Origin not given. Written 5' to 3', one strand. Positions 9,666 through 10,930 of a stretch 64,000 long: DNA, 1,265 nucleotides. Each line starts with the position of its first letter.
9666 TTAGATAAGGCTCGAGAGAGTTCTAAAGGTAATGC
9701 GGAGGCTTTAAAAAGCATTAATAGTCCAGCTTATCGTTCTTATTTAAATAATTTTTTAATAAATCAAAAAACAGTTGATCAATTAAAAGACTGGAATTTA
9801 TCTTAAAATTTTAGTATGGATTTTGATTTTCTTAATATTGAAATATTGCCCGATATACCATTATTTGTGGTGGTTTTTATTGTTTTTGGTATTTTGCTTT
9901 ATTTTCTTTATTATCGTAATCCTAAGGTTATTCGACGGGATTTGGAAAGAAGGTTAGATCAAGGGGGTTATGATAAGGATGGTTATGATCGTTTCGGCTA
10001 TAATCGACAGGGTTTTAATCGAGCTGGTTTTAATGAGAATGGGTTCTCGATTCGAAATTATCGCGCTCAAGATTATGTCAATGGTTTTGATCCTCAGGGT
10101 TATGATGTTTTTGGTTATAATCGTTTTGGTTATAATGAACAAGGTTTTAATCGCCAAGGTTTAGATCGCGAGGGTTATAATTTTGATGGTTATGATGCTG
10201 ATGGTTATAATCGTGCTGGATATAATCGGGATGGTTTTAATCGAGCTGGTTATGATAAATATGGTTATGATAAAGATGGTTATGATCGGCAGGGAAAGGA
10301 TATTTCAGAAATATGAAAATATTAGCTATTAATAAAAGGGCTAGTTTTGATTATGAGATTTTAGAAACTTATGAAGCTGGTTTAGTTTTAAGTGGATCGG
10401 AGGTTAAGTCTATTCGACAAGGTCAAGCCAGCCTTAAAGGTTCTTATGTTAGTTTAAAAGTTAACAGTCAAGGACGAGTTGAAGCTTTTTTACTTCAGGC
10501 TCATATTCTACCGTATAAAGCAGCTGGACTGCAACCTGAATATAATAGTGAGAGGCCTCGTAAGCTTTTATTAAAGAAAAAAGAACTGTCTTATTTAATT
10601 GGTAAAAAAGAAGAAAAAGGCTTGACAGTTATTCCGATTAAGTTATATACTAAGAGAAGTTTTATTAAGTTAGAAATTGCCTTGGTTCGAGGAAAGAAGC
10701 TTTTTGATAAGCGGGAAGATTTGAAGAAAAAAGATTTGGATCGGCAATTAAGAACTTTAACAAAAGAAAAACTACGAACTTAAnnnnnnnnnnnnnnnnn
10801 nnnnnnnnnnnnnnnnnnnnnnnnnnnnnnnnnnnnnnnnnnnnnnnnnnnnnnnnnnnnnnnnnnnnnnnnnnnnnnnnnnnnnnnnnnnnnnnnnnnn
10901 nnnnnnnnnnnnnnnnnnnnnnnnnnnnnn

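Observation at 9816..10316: Membrane-tethered protein built from about 22 G-[YF]-[DN]-x-x pentapeptide units, wedged between tig and smpB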

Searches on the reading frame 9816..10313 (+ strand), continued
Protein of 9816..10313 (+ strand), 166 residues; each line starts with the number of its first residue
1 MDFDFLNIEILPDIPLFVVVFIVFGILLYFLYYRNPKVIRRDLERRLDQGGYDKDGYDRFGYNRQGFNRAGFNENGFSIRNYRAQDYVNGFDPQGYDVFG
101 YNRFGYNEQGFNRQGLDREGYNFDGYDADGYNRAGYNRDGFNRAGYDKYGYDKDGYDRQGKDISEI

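Call 71: get_annotated_region(hit=H1, flank=3000)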
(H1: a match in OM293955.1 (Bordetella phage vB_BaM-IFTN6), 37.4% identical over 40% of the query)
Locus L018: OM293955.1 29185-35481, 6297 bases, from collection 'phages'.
description: Bordetella phage vB_BaM-IFTN6, complete genome.
organism: Bordetella phage vB_BaM-IFTN6 (NCBI taxid 2928722)
taxonomy: Viruses; Duplodnaviria; Heunggongvirae; Uroviricota; Caudoviricetes
host: Bordetella avium; source: fecal sample, chicken, hobby farm; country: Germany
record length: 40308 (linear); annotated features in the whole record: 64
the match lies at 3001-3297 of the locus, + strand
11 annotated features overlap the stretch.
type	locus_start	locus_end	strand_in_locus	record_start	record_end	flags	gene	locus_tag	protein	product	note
CDS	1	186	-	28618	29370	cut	-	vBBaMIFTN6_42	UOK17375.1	transcriptional regulator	transcriptional regulator (Rha family)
CDS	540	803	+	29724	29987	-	-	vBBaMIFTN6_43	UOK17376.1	hypothetical protein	-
CDS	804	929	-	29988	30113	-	-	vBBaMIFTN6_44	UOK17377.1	hypothetical protein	-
CDS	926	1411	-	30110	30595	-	-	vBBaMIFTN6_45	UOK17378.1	HNH endonuclease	-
CDS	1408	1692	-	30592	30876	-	-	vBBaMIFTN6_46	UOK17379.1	Ead/Ea22-like protein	-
CDS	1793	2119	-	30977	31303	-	-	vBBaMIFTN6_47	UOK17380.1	hypothetical protein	-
CDS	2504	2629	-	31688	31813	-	-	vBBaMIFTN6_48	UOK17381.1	hypothetical protein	-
CDS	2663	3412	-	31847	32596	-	-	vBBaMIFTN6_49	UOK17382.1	pentapeptide repeat family protein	-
CDS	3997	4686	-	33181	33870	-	-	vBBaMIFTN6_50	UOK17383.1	TerB family tellurite resistance protein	-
CDS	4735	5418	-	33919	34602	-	-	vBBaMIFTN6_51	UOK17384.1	hypothetical protein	-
CDS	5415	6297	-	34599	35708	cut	-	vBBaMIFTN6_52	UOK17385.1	repressor protein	-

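Call 72: get_annotated_region(hit=H5, flank=3000)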
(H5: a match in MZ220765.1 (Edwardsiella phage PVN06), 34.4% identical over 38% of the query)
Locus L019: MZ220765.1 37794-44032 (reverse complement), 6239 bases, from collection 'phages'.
description: Edwardsiella phage PVN06, complete genome.
organism: Edwardsiella phage PVN06 (NCBI taxid 2859517)
taxonomy: Viruses; Duplodnaviria; Heunggongvirae; Uroviricota; Caudoviricetes; Yokohamavirus
host: Edwardsiella ictaluri strain E1; source: -; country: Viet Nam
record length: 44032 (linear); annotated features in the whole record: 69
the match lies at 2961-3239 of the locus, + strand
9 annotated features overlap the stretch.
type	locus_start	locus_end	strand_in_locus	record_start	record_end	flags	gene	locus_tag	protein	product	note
CDS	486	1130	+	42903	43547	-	-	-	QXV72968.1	hypothetical protein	-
CDS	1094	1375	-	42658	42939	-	-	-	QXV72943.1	hypothetical protein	-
CDS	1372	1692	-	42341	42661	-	-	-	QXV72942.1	hypothetical protein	-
CDS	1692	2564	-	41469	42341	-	-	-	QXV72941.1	DNA cytosine methyltransferase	-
CDS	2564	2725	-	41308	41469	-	-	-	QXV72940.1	hypothetical protein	-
CDS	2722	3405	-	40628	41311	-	-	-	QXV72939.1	hypothetical protein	-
CDS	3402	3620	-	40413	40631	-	-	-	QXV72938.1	hypothetical protein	-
CDS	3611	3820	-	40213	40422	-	-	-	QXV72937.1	hypothetical protein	-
CDS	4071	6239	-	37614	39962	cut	-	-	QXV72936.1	hypothetical protein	-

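Call 77: get_annotated_region(hit=H2, flank=1500)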
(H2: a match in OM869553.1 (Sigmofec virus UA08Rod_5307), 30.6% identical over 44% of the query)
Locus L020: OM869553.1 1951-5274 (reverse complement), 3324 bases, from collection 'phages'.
description: Sigmofec virus UA08Rod_5307, complete genome.
organism: Sigmofec virus UA08Rod_5307 (NCBI taxid 2929418)
taxonomy: Viruses; Monodnaviria; Sangervirae; Phixviricota; Malgrandaviricetes; Petitvirales; Microviridae
host: -; source: Sigmodon arizonae feces; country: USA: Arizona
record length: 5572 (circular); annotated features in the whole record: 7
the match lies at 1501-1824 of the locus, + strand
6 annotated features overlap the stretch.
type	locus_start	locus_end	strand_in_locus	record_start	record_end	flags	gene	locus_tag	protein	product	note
CDS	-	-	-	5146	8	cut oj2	-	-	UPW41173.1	hypothetical protein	-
CDS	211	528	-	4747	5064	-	-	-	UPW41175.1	hypothetical protein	-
CDS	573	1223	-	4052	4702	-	-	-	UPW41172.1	DNA pilot protein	-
CDS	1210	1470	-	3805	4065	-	-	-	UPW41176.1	hypothetical protein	-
CDS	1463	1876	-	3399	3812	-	-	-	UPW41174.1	hypothetical protein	-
CDS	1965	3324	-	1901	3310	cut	-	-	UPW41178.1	replication initiator protein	-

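Call 98: search_solved_structures(query=A4, max_evalue=1)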
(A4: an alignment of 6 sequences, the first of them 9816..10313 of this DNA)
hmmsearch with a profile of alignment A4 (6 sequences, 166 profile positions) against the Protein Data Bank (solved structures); distinct sequences matched with E-value up to 1: 8.
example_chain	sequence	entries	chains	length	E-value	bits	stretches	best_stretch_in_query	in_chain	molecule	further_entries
7muc_AG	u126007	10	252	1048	3.1e-12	49.9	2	47-142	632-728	IcmE protein | IcmE (DotG)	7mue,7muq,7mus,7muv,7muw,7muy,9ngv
9ngw_A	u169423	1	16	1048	3.1e-12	49.9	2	47-142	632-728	IcmE (DotG)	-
9wcx_d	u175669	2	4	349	0.017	18.2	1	14-103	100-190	cytochrome-c oxidase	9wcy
7rh6_Q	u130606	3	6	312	0.078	16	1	13-100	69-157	Cytochrome aa3 subunit 2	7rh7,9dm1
6adq_E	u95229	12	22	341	0.094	15.8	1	13-100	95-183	Cytochrome c oxidase subunit 2 | Cytochrome aa3 subunit 2 | cytochrome-c oxidase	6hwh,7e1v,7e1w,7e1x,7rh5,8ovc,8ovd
9t5u_T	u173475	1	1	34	0.4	13.7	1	16-41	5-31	PsbT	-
3tcv_A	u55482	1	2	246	0.57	13.2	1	93-139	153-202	GCN5-related N-acetyltransferase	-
8eqm_T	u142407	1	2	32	0.74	12.8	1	16-42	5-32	Photosystem II reaction center protein T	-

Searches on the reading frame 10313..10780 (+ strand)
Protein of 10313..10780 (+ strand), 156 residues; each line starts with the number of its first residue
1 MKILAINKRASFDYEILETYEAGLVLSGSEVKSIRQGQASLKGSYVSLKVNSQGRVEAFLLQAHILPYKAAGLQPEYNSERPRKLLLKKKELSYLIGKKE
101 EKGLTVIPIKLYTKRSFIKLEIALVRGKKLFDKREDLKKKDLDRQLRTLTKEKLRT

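Call 3: search_protein_families(library=pfam, proteins=[window:10313-10780:+], max_evalue=1)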
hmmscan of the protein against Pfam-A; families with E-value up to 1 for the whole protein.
window:10313-10780:+ (156 aa): 2 families
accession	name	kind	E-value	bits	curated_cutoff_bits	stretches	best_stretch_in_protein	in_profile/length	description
PF01668.23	SmpB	-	4.3e-49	166.6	27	1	5-151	2-142/143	SmpB protein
PF22613.1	Transketolase_C_1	-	0.13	12.9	27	1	20-74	12-64/113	Transketolase-like TK C-terminal domain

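Call 86: find_homologous_proteins(query=window:10313-10780:+, max_evalue=1e-40)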
Query window:10313-10780:+ (156 aa): 347 proteins with E <= 1e-40 among 8000 candidates; the best 120 are listed.
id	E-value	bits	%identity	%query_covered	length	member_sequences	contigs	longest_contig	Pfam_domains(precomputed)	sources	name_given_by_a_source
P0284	3.0e-88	311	99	100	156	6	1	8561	PF01668.24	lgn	-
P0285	2.2e-74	266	82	100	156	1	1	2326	PF01668.24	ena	-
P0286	1.3e-62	228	71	99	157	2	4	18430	PF01668.24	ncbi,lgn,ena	-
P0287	3.4e-62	226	69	99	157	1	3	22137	PF01668.24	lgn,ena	-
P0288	3.8e-62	226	70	99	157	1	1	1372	PF01668.24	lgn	-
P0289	4.7e-62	226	70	99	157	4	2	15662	PF01668.24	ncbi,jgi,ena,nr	ncbi:MAG TPA: SsrA-binding protein SmpB [bacterium]|nr:SsrA-binding protein SmpB [bacterium]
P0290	5.1e-62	226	70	99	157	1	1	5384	PF01668.24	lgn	-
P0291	1.2e-61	225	70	99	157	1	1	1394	PF01668.24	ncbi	-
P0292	1.5e-61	224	70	99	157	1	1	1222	PF01668.24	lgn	-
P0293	1.9e-61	224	69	100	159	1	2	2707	PF01668.24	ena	-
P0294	2.9e-61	223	69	99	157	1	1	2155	PF01668.24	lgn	-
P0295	4.7e-61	223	69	100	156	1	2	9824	PF01668.24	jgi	jgi:SsrA-binding protein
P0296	8.4e-61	222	71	99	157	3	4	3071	PF01668.24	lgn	-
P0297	9.5e-61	222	68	99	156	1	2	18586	PF01668.24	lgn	-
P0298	1.0e-60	222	69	100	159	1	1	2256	PF01668.24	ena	-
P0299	1.4e-60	221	67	99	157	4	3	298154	PF01668.24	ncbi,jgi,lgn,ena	-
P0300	1.7e-60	221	71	92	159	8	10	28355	PF01668.24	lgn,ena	-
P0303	7.5e-60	219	70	100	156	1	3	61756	PF01668.24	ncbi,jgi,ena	ncbi:MAG: SsrA-binding protein SmpB [Patescibacteria group bacterium]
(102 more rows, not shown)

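Call 87: find_encoding_contigs(protein=P0284, flank=2500, max_places=2)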
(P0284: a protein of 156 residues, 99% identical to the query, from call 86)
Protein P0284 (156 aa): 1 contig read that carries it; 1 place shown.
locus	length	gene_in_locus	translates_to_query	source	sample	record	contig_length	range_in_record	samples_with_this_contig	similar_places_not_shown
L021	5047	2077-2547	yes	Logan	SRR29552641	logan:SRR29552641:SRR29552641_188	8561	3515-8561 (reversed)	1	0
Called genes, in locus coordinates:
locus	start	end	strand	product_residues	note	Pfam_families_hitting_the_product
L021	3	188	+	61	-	?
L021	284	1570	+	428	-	PF05697:Trigger_N, PF00254:FKBP_C, PF05698:Trigger_C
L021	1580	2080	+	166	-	-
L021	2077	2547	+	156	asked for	PF01668:SmpB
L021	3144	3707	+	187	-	PF05198:IF3_N, PF00707:IF3_C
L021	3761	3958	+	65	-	PF01632:Ribosomal_L35p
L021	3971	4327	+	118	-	PF00453:Ribosomal_L20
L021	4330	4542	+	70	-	PF03840:SecG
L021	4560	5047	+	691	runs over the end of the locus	PF00496:SBP_bac_5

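Call 88: find_encoding_contigs(protein=P0285, flank=2500, max_places=2)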
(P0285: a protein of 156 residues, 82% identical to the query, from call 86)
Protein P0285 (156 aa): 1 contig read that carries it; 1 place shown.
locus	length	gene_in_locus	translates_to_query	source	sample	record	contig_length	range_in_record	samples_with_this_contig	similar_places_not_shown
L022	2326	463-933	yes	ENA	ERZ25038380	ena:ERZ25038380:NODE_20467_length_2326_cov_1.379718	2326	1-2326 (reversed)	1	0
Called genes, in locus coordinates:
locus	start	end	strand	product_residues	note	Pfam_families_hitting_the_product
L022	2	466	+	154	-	?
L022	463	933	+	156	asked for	PF01668:SmpB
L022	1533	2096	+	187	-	PF05198:IF3_N, PF00707:IF3_C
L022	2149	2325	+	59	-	?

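Call 89: find_encoding_contigs(protein=P0286, flank=2500, max_places=2)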
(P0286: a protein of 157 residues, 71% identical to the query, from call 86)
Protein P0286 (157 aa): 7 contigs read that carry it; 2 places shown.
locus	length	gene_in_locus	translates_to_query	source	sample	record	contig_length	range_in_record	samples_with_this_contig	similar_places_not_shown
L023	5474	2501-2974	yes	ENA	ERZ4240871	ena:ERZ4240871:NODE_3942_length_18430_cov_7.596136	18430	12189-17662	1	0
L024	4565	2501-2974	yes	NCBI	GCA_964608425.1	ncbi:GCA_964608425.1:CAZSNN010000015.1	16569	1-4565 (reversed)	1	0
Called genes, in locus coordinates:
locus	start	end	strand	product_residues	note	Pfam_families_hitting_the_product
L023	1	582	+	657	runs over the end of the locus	PF03030:H_PPase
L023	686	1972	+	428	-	PF05697:Trigger_N, PF00254:FKBP_C (weak), PF05698:Trigger_C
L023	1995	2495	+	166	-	-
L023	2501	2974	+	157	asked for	PF01668:SmpB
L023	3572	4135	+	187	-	PF05198:IF3_N, PF00707:IF3_C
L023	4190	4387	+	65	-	PF01632:Ribosomal_L35p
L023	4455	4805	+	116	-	PF00453:Ribosomal_L20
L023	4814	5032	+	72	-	PF03840:SecG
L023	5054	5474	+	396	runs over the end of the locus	?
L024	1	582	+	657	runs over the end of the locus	PF03030:H_PPase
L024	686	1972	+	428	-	PF05697:Trigger_N, PF00254:FKBP_C (weak), PF05698:Trigger_C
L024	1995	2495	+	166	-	-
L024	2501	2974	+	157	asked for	PF01668:SmpB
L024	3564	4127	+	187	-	PF05198:IF3_N, PF00707:IF3_C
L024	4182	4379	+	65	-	PF01632:Ribosomal_L35p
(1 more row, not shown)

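Call 90: find_encoding_contigs(protein=P0287, flank=2500, max_places=2)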
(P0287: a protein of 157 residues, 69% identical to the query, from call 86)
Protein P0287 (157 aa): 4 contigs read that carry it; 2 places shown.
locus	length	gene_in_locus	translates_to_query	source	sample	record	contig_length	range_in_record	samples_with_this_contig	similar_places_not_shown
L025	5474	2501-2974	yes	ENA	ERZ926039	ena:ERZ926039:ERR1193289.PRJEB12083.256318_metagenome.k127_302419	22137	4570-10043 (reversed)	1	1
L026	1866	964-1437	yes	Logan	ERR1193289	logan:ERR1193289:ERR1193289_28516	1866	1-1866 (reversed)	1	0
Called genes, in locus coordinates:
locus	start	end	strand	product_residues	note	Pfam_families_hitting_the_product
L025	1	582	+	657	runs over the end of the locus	PF03030:H_PPase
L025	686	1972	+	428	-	PF05697:Trigger_N, PF00254:FKBP_C (weak), PF05698:Trigger_C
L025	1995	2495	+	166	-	-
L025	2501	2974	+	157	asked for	PF01668:SmpB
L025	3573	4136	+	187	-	PF05198:IF3_N, PF00707:IF3_C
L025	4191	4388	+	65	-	PF01632:Ribosomal_L35p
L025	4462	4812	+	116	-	PF00453:Ribosomal_L20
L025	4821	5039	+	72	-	PF03840:SecG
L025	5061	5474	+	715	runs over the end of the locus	PF00496:SBP_bac_5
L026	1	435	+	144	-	?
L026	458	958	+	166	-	-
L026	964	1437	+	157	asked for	PF01668:SmpB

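Call 91: find_encoding_contigs(protein=P0297, flank=2500, max_places=1)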
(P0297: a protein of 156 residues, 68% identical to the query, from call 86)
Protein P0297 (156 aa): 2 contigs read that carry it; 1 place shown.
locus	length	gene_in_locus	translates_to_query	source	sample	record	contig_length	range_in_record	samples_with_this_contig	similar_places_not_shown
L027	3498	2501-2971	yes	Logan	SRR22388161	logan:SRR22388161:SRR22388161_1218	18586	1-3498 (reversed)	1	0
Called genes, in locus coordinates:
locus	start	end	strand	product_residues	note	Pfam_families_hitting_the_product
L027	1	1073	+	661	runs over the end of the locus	PF03030:H_PPase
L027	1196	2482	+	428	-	PF05697:Trigger_N, PF00254:FKBP_C (weak), PF05698:Trigger_C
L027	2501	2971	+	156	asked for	PF01668:SmpB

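Call 92: find_encoding_contigs(protein=P0299, flank=2500, max_places=1)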
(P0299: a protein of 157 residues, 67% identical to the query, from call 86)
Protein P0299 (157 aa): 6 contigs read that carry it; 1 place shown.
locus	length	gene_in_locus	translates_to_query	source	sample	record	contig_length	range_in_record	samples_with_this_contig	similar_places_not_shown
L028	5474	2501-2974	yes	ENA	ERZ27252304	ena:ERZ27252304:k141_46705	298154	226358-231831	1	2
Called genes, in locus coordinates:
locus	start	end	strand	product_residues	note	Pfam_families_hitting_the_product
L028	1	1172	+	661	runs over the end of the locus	PF03030:H_PPase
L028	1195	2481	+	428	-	PF05697:Trigger_N, PF00254:FKBP_C (weak), PF05698:Trigger_C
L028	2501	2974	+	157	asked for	PF01668:SmpB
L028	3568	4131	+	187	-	PF05198:IF3_N, PF00707:IF3_C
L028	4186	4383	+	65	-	PF01632:Ribosomal_L35p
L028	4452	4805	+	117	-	PF00453:Ribosomal_L20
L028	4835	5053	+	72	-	PF03840:SecG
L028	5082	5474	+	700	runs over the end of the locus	PF00496:SBP_bac_5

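Call 93: find_encoding_contigs(protein=P0300, flank=2500, max_places=1)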
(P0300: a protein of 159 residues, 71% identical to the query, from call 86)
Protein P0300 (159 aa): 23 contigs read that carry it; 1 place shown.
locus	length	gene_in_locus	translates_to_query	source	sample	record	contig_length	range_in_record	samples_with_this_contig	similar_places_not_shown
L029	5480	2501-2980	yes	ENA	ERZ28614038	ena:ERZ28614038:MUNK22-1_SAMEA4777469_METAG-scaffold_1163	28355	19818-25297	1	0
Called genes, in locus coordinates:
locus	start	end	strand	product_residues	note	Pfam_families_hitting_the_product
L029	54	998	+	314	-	-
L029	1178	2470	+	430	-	PF05697:Trigger_N, PF00254:FKBP_C, PF05698:Trigger_C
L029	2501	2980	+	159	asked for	PF01668:SmpB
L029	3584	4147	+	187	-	PF05198:IF3_N, PF00707:IF3_C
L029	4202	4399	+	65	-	PF01632:Ribosomal_L35p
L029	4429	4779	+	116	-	PF00453:Ribosomal_L20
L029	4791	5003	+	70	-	-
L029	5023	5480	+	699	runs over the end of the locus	PF00496:SBP_bac_5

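Call 94: find_encoding_contigs(protein=P0303, flank=2500, max_places=1)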
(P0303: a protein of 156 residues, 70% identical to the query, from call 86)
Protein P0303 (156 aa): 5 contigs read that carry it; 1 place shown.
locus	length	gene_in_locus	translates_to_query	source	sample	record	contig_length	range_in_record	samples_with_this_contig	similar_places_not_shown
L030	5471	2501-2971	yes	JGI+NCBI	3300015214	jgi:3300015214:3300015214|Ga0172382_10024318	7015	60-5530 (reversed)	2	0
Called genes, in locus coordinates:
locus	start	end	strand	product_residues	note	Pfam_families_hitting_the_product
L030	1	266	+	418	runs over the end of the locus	PF08529:NusA_N, PF00575:S1, PF13184:KH_NusA_1st, PF26594:KH_NusA_2nd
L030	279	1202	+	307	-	PF01368:DHH, PF02833:DHHA2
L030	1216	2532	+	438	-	PF05697:Trigger_N, PF00254:FKBP_C (weak), PF05698:Trigger_C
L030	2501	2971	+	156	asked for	PF01668:SmpB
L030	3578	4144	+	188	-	PF05198:IF3_N, PF00707:IF3_C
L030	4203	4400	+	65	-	PF01632:Ribosomal_L35p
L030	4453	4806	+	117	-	PF00453:Ribosomal_L20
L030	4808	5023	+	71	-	PF03840:SecG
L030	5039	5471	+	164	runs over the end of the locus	?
